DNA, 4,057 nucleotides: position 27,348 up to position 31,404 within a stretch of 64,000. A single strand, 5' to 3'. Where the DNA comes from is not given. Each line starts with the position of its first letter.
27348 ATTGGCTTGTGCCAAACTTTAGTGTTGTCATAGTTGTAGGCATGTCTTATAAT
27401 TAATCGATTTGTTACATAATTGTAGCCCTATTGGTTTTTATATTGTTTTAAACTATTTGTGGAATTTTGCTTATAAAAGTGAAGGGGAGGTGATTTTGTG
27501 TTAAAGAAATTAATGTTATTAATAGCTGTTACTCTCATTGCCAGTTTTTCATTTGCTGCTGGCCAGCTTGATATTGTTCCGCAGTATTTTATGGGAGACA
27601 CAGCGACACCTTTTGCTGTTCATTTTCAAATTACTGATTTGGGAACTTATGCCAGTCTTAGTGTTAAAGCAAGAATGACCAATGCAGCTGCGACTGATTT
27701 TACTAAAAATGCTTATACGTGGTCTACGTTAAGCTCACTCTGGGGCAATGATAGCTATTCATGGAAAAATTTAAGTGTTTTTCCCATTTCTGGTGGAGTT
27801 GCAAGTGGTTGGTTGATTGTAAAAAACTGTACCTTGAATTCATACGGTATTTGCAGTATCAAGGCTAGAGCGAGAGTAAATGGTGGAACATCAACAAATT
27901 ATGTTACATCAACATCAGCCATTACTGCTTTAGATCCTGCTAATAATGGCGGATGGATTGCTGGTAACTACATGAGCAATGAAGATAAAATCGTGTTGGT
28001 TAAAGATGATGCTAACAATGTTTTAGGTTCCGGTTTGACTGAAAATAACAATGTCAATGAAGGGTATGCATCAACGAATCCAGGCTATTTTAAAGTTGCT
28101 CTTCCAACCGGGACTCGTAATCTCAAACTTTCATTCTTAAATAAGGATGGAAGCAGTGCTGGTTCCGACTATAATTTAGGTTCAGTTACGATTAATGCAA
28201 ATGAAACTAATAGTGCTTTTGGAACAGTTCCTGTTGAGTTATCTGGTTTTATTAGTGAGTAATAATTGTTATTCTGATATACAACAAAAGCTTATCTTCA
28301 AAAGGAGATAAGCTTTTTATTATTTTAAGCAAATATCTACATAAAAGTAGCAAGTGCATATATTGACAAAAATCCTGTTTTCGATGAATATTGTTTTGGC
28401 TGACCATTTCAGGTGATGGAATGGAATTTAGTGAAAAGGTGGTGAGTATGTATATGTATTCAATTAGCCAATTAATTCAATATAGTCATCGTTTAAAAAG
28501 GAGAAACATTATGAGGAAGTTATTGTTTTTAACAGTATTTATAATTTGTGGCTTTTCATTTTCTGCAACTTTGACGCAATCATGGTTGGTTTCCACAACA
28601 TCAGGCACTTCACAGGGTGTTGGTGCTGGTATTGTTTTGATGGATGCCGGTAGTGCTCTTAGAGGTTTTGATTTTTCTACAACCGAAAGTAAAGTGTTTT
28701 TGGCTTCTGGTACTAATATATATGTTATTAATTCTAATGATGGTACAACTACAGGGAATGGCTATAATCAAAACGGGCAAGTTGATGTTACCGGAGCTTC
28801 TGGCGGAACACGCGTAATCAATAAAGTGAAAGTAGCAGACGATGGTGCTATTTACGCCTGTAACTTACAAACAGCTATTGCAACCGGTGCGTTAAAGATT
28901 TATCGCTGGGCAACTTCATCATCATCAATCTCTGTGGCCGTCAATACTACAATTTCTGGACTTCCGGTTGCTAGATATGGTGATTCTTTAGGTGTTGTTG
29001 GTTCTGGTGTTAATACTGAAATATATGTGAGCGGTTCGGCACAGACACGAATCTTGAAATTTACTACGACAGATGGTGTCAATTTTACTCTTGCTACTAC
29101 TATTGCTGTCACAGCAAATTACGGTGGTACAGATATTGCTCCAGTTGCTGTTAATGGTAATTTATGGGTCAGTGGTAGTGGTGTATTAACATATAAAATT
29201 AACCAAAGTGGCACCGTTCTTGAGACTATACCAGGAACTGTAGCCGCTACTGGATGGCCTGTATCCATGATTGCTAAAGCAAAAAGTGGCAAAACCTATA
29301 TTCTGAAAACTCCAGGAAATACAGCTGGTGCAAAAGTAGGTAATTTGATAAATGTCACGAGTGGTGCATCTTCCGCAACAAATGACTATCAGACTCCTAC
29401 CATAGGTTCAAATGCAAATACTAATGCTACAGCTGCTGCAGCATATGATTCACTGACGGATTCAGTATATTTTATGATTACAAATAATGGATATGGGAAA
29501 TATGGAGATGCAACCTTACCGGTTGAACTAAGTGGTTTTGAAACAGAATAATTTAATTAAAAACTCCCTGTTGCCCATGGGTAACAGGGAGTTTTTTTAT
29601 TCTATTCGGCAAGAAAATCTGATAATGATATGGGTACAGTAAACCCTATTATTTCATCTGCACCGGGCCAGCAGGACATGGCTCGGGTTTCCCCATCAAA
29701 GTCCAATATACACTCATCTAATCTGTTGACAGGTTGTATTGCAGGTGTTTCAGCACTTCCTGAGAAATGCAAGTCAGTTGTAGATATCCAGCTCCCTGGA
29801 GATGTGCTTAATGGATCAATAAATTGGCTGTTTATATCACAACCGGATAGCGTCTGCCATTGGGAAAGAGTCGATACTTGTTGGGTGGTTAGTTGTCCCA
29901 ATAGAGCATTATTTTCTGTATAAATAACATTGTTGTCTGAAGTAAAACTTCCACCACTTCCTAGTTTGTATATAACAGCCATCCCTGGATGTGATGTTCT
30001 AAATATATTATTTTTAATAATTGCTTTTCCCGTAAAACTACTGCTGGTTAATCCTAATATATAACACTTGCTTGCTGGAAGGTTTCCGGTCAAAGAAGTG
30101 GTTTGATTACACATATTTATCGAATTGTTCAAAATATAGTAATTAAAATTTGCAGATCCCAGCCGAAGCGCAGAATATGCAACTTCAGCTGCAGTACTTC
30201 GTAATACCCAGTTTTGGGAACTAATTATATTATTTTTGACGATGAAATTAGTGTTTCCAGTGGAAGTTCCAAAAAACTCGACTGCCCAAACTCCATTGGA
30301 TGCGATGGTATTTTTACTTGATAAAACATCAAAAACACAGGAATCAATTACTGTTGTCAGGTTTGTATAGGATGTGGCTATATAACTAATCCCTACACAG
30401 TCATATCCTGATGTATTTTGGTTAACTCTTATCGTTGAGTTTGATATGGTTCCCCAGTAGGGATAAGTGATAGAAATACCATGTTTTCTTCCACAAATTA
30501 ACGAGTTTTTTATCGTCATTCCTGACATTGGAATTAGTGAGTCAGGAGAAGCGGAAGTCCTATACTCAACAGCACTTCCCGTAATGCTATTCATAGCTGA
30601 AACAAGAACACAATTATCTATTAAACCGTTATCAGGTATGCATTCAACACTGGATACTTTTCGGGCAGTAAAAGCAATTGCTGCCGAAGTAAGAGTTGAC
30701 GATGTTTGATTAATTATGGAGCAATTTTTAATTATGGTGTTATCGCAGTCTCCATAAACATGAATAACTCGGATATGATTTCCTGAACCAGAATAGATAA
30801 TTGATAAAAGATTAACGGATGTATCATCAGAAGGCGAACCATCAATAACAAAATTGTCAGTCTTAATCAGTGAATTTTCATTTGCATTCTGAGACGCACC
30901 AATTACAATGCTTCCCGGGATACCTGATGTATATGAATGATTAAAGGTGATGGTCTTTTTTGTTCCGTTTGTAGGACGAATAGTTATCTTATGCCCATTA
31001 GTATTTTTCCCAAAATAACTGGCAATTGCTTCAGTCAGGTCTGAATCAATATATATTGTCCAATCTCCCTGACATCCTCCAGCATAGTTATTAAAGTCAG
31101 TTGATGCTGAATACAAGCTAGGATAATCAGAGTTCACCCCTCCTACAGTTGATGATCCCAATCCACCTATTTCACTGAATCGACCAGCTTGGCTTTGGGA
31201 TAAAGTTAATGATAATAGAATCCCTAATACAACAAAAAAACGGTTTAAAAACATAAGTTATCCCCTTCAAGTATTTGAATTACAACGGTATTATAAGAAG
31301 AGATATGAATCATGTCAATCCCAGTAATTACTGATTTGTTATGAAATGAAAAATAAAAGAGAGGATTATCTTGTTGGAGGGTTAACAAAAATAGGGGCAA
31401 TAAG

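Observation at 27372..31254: Three adjacent secreted proteins share a short conserved extreme C-terminal tag (L/V)P(V/I)(E/S)LS(G/D)F followed by three residues ending in Glu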

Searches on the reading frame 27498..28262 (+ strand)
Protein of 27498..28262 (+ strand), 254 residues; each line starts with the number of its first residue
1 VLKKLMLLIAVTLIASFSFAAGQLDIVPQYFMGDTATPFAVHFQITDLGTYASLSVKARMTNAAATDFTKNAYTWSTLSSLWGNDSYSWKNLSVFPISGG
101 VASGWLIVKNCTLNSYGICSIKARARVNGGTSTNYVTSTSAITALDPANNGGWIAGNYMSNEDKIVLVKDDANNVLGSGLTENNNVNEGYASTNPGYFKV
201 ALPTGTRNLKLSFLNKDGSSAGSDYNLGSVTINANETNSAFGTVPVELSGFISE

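Call 3: search_protein_families(library=ncbifam, proteins=[window:27498-28262:+], max_evalue=1)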
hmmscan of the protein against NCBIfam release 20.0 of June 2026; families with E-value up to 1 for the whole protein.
window:27498-28262:+ (254 aa): 0 families
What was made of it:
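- On LPXTG/sortase, GlyGly-CTERM, PGF-CTERM and similar signals: No NCBIfam sorting-signal model hits (call 3).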

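Call 4: search_protein_families(library=pfam, proteins=[window:27498-28262:+], max_evalue=1)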
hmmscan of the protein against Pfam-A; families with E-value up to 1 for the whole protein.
window:27498-28262:+ (254 aa): 0 families
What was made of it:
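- Closest known: T9SS C-terminal domain. Different: The signal is one 11-residue strand, not a folded CTD of about 80 aa. There is no PF18962 hit (call 4).
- Tried and rejected: Pfam and NCBIfam gave nothing (calls 3, 4).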

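Call 23: list_cluster_members(proteins=[P0001, window:27498-28262:+, window:31455-33488:-, window:24790-27324:+])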
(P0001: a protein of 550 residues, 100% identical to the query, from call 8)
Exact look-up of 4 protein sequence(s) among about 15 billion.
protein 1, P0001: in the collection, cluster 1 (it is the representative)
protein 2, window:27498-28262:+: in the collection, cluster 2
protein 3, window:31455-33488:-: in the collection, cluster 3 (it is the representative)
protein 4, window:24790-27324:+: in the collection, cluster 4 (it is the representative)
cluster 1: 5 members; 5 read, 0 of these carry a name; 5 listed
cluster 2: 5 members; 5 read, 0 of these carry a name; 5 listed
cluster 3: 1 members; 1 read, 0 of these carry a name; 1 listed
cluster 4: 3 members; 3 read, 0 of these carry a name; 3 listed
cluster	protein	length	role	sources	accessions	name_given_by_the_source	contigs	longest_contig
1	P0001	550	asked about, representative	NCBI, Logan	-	-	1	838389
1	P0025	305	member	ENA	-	-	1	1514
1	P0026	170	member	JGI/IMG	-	-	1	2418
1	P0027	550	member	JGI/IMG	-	-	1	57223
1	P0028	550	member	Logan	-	-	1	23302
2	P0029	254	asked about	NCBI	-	-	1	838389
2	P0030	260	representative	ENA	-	-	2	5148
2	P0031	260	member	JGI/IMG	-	-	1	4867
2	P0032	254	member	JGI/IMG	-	-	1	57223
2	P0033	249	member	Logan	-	-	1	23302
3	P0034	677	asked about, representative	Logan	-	-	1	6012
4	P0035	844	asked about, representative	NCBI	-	-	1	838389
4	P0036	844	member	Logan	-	-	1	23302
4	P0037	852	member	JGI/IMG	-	-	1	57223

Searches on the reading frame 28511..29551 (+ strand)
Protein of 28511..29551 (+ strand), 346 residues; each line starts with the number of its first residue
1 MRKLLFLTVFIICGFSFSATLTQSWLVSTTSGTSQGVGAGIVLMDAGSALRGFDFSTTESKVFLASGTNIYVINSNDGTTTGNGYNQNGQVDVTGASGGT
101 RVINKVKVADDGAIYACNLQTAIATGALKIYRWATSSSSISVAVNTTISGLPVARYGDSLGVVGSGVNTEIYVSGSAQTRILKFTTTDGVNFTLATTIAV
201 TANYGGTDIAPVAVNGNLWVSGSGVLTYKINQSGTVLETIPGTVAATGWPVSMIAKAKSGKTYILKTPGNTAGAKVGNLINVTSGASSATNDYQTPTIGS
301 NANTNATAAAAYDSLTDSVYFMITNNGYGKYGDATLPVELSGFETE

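Call 3: search_protein_families(library=ncbifam, proteins=[window:28511-29551:+], max_evalue=1)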
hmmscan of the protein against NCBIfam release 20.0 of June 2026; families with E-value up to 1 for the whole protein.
window:28511-29551:+ (346 aa): 1 family
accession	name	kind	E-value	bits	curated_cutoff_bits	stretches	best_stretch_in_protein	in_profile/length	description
NF053838.1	hit_Bd0108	equivalog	0.075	13.5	40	1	1-23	1-23/94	predatory lifecycle switch protein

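Call 4: search_protein_families(library=pfam, proteins=[window:28511-29551:+], max_evalue=1)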
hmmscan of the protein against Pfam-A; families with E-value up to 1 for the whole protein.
window:28511-29551:+ (346 aa): 1 family
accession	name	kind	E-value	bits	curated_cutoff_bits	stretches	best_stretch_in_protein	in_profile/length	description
PF05488.18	PAAR_motif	-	0.058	14.1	27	1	94-159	13-61/70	PAAR motif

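Call 13: find_homologous_proteins(query=window:28511-29551:+)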
Query window:28511-29551:+ (346 aa): 13 proteins with E <= 0.001 among 8000 candidates.
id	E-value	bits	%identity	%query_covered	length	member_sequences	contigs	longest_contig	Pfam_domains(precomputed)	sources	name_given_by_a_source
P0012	7.4e-212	720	100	100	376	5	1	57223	-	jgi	-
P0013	2.1e-57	213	37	99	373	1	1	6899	-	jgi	-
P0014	4.6e-47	179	41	96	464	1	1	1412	-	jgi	-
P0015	1.9e-29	121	35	100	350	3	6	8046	-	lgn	-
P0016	1.6e-23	102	35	94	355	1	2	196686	-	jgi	jgi:hypothetical protein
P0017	9.0e-14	70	36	56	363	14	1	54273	PF15416.13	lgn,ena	-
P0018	2.2e-13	68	41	41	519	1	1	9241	-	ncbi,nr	ncbi:MAG TPA: hypothetical protein VN673_11455 [Clostridia bacterium]|nr:hypothetical protein [Clost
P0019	4.0e-12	64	32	67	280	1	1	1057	-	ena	-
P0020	9.6e-12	63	34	49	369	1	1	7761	PF15416.13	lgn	-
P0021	1.1e-9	56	30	99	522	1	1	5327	PF18962.8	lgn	-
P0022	4.8e-9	54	29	64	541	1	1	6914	PF18962.8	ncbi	-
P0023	8.6e-7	47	33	38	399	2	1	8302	-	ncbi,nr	ncbi:MAG: hypothetical protein IAE99_10970, partial [Rhodothermales bacterium]|nr:hypothetical prote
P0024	1.4e-6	46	40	36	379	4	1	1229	PF15416.13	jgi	-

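Call 61: find_encoding_contigs(protein=P0012, flank=1000, max_places=4)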
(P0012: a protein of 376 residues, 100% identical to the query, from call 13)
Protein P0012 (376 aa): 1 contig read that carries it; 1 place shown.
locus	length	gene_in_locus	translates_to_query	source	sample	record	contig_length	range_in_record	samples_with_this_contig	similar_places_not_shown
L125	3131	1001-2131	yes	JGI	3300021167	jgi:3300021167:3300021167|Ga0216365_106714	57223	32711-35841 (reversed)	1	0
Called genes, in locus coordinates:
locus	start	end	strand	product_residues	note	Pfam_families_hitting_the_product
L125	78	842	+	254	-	-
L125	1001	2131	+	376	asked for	-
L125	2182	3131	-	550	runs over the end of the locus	-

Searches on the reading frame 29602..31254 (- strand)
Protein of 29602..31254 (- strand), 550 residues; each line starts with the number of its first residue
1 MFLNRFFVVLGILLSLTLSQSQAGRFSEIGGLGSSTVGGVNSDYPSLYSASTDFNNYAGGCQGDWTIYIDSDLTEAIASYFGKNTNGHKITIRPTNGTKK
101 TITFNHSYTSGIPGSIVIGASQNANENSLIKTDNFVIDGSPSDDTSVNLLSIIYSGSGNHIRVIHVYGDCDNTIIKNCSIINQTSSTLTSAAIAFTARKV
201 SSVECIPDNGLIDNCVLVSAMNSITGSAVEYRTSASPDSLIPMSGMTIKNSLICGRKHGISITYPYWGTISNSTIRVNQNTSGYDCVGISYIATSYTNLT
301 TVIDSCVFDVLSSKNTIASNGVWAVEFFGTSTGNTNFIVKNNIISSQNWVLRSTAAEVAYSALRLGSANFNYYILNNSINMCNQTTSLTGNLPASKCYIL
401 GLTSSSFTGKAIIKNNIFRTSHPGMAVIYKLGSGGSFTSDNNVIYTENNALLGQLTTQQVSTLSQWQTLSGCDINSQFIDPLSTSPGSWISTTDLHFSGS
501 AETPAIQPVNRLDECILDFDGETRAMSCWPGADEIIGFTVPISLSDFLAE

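Call 3: search_protein_families(library=ncbifam, proteins=[window:29602-31254:-], max_evalue=1)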
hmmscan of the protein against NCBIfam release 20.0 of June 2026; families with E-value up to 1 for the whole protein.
window:29602-31254:- (550 aa): 0 families

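Call 4: search_protein_families(library=pfam, proteins=[window:29602-31254:-], max_evalue=1)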
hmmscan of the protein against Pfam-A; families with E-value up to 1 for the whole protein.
window:29602-31254:- (550 aa): 1 family
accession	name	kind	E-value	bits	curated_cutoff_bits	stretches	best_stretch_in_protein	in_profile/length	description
PF22372.1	BA_2335-like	-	0.14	12.6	27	0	163-184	14-34/59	BA_2335-like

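Call 8: find_homologous_proteins(query=window:29602-31254:-)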
Query window:29602-31254:- (550 aa): 11 proteins with E <= 0.001 among 8000 candidates.
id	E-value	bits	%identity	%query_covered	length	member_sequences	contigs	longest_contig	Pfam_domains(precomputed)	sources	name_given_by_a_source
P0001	0.0e+0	1215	100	100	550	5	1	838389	-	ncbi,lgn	-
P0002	5.1e-107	377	40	99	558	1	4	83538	-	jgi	jgi:hypothetical protein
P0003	2.6e-65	240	34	99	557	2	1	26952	-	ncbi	-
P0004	3.1e-62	229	32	95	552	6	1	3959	-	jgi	-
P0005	9.6e-53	198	32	93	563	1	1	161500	-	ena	-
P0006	2.2e-42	164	29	94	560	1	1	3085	-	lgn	-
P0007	2.4e-39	154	36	50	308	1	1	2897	-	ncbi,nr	ncbi:MAG TPA: right-handed parallel beta-helix repeat-containing protein, partial [Candidatus Sumerl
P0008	6.0e-32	130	28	94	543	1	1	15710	-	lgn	-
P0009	7.9e-31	126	29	98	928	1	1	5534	PF18962.8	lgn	-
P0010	2.8e-23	101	29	93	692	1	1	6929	PF18962.8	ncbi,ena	-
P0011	1.3e-5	43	36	23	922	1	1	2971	PF18962.8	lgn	-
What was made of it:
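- On T9SS type A/B CTD signal: Orthologues P0009, P0010, P0021 and P0022 do carry PF18962 (calls 8, 13).
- Closest known: T9SS C-terminal domain. Same: Orthologues of the cargos in FCB phyla are T9SS substrates (calls 8, 13).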

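Call 10: find_encoding_contigs(protein=P0001, flank=10000, max_places=3)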
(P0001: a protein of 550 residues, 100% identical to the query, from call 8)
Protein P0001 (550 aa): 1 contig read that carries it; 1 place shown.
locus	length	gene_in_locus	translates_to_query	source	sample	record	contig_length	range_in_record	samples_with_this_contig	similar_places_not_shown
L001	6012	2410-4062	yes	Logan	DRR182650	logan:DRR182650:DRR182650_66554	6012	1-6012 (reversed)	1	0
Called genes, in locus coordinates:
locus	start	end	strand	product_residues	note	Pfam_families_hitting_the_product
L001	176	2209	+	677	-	PF00456:Transketolase_N, PF02779:Transket_pyr, PF22613:Transketolase_C_1, PF02780:Transketolase_C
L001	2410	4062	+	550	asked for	-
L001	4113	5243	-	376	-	-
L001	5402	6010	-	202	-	?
